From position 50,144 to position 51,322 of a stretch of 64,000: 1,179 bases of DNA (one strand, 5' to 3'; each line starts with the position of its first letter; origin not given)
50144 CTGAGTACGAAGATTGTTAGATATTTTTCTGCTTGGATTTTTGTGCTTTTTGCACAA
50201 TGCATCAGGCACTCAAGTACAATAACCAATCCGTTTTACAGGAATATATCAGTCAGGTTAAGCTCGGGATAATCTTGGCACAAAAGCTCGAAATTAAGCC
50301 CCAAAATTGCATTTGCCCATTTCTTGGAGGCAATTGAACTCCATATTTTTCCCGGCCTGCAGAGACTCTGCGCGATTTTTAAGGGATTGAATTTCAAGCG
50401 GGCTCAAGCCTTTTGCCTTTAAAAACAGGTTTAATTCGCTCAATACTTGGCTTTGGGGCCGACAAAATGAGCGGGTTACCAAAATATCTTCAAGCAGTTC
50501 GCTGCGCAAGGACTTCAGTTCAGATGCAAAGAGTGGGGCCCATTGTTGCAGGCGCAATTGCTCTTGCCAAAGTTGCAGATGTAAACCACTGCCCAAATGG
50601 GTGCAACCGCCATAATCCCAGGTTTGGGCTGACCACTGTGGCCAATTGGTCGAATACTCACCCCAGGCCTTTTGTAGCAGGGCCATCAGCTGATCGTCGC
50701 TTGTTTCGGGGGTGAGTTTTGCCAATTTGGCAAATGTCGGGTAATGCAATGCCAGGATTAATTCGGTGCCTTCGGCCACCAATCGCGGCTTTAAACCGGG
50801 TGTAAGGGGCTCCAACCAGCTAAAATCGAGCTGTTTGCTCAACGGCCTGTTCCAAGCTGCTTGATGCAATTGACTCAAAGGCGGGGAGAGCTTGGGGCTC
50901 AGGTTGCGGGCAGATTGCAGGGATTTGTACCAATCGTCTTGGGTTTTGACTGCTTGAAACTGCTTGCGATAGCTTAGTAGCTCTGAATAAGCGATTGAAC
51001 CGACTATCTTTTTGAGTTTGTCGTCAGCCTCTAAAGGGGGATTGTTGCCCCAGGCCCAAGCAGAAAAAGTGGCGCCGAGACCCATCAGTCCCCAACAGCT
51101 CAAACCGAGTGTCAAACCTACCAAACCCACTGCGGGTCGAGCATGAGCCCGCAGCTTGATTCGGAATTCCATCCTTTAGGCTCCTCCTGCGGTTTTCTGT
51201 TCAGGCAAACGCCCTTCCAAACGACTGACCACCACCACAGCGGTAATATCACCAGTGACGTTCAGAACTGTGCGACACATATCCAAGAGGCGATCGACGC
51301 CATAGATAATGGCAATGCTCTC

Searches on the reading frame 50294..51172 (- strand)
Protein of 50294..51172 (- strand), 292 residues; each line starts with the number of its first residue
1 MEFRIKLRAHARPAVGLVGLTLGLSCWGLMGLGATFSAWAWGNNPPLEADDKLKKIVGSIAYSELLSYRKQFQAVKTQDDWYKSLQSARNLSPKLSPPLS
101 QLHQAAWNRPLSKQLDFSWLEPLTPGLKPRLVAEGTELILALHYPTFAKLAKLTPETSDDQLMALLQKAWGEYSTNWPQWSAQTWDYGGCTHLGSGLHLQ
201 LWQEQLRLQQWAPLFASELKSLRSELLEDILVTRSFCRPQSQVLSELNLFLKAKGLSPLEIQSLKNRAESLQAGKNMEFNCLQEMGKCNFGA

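Call 6: search_protein_families(library=pfam, proteins=[window:50294-51172:-])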
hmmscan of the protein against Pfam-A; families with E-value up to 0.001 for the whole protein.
window:50294-51172:- (292 aa): 0 families

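Call 13: find_encoding_contigs(protein=window:50294-51172:-, flank=10000, max_places=10)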
Protein window:50294-51172:- (292 aa): 2 contigs read that carry it; 2 places shown.
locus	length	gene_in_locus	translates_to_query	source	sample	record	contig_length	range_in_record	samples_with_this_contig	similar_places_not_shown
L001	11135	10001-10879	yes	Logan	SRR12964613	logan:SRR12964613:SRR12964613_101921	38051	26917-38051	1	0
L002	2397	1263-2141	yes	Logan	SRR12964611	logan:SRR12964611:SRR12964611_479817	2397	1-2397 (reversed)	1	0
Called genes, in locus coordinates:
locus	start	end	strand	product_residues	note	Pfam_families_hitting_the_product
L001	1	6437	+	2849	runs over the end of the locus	PF00668:Condensation, PF18563:TubC_N, PF00501:AMP-binding, PF00550:PP-binding, PF00109:ketoacyl-synt, PF02801:Ketoacyl-synt_C, PF16197:KAsynt_C_assoc, PF22336:RhiE-like_linker, +7 more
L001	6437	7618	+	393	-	PF03415:Peptidase_C11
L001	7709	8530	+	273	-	-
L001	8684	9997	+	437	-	PF00375:SDF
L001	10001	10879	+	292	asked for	-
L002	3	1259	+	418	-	?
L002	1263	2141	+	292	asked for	-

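Call 28: find_homologous_proteins(query=window:50294-51172:-)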
Query window:50294-51172:- (292 aa): 8 proteins with E <= 0.001 among 1980 candidates.
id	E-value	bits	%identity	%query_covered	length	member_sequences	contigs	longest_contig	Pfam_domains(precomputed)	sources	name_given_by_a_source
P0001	7.9e-193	657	99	100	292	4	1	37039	-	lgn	-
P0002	1.0e-154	532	81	100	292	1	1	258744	-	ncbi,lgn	-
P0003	1.3e-151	522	83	94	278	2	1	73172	-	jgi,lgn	jgi:hypothetical protein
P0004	3.1e-144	498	80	93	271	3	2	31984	-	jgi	jgi:hypothetical protein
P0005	8.3e-116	405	70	87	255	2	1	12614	-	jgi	-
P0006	7.4e-91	323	55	87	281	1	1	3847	-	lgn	-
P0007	3.8e-77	278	48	92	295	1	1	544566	-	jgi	jgi:hypothetical protein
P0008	1.6e-30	125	33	78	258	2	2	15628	-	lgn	-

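Call 29: find_encoding_contigs(protein=P0005, flank=6000, max_places=3)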
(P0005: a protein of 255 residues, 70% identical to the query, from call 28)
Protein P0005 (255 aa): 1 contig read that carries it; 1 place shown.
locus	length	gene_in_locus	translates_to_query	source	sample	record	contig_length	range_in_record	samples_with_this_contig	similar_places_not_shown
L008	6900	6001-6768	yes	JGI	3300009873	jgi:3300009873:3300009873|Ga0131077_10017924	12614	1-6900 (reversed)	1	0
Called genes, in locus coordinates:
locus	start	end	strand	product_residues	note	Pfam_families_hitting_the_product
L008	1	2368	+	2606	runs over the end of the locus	PF00668:Condensation, PF00501:AMP-binding, PF00550:PP-binding, PF00109:ketoacyl-synt, PF02801:Ketoacyl-synt_C, PF16197:KAsynt_C_assoc, PF22336:RhiE-like_linker, PF22621:CurL-like_PKS_C, +5 more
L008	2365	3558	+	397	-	PF03415:Peptidase_C11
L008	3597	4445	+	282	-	-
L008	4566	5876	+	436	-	PF00375:SDF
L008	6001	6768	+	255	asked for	-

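Call 30: find_encoding_contigs(protein=P0006, flank=6000, max_places=3)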
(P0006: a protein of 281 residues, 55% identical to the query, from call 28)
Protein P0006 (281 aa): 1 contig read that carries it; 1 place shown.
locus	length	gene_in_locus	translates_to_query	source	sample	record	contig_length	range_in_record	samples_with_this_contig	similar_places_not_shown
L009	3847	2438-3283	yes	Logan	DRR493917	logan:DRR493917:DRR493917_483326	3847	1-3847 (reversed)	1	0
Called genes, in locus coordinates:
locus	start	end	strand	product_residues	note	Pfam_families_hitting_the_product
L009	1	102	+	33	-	?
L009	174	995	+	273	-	-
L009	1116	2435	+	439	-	PF00375:SDF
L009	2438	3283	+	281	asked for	-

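Call 31: find_encoding_contigs(protein=P0007, flank=6000, max_places=3)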
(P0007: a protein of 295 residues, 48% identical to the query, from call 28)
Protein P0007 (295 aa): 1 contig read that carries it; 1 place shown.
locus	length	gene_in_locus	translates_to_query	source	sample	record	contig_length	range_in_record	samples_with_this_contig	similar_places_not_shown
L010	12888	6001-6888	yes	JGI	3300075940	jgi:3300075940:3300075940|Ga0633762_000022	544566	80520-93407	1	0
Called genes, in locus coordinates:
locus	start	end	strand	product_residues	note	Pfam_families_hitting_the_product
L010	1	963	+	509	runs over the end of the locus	PF02874:ATP-synt_ab_N (weak), PF00006:ATP-synt_ab, PF00306:ATP-synt_ab_C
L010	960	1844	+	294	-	PF00231:ATP-synt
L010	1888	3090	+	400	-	-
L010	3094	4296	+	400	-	PF00924:MS_channel_2nd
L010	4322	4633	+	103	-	-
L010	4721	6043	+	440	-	PF00375:SDF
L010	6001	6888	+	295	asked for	-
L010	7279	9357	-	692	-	PF00912:Transgly, PF00905:Transpeptidase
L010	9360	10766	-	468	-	PF00990:GGDEF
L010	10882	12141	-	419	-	PF01476:LysM, PF23473:LysM3_LYK4_5 (faint), PF01476:LysM, PF01551:Peptidase_M23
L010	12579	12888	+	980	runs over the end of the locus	PF00534:Glycos_transf_1, PF13692:Glyco_trans_1_4, PF20706:GT4-conflict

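Call 32: find_encoding_contigs(protein=P0003, flank=6000, max_places=3)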
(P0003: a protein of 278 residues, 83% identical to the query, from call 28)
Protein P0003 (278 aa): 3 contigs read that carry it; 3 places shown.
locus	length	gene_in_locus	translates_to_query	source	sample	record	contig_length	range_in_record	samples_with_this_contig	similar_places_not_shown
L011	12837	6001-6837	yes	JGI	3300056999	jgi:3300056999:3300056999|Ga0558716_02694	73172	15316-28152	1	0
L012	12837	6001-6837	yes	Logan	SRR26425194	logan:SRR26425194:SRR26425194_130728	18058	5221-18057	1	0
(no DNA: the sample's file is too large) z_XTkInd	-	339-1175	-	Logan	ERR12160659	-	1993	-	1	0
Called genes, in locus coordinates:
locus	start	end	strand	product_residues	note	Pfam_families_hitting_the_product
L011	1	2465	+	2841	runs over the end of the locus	PF00668:Condensation, PF00501:AMP-binding, PF00550:PP-binding, PF00109:ketoacyl-synt, PF02801:Ketoacyl-synt_C, PF16197:KAsynt_C_assoc, PF22336:RhiE-like_linker, PF22621:CurL-like_PKS_C, +8 more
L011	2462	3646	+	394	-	PF03415:Peptidase_C11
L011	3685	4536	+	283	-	-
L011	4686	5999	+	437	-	PF00375:SDF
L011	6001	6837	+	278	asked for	-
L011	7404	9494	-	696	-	PF00912:Transgly, PF00905:Transpeptidase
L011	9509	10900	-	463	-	PF00990:GGDEF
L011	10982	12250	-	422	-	PF23473:LysM3_LYK4_5 (faint), PF01476:LysM, PF01551:Peptidase_M23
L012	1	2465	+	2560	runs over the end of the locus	?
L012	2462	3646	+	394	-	PF03415:Peptidase_C11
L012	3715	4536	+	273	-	-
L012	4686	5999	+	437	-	PF00375:SDF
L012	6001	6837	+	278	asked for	-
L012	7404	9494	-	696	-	PF00912:Transgly, PF00905:Transpeptidase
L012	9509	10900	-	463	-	PF00990:GGDEF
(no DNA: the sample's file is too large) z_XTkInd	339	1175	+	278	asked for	-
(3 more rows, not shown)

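Call 37: find_encoding_contigs(protein=P0008, flank=6000, max_places=3)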
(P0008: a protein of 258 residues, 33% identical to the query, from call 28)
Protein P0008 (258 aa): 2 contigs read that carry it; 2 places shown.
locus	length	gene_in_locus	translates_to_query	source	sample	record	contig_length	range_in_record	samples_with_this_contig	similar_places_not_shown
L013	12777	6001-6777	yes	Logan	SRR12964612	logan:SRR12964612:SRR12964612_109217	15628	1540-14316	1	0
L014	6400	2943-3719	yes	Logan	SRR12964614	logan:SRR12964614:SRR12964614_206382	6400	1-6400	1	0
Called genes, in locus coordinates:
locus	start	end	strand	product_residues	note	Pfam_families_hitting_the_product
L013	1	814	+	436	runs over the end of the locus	PF03415:Peptidase_C11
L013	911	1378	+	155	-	PF00583:Acetyltransf_1, PF13527:Acetyltransf_9 (faint), PF13673:Acetyltransf_10, PF13480:Acetyltransf_6 (weak), PF13508:Acetyltransf_7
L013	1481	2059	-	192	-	PF28474:DUF8412, PF13376:OmdA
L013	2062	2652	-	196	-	PF28474:DUF8412, PF13376:OmdA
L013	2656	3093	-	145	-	PF00293:NUDIX, PF14815:NUDIX_4 (weak)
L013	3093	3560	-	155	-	PF00293:NUDIX, PF14815:NUDIX_4 (weak)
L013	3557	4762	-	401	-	PF00515:TPR_1 (faint), PF07719:TPR_2 (faint), PF13432:TPR_16 (weak), PF12895:ANAPC3 (weak), PF13371:TPR_9 (weak), PF14559:TPR_19, PF13432:TPR_16 (weak), PF14559:TPR_19, +7 more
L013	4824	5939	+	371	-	-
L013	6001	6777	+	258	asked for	-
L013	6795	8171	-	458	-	-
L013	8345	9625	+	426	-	PF03952:Enolase_N, PF00113:Enolase_C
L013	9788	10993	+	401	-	PF07929:PRiA4_ORF3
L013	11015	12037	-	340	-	PF00288:GHMP_kinases_N, PF08544:GHMP_kinases_C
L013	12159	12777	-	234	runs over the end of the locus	PF00702:Hydrolase, PF09419:PGP_phosphatase (faint), PF12710:HAD, PF13419:HAD_2, PF13242:Hydrolase_like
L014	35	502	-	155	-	PF00293:NUDIX, PF14815:NUDIX_4 (weak)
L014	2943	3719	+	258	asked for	-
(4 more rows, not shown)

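Call 47: search_protein_families(library=ncbifam, proteins=[window:50294-51172:-], max_evalue=1)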
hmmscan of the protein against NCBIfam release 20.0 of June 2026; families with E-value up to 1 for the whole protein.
window:50294-51172:- (292 aa): 0 families

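Call 48: search_solved_structures(query=window:50294-51172:-, max_evalue=1)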
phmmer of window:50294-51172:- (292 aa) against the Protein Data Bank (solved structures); distinct sequences matched with E-value up to 1: 0.
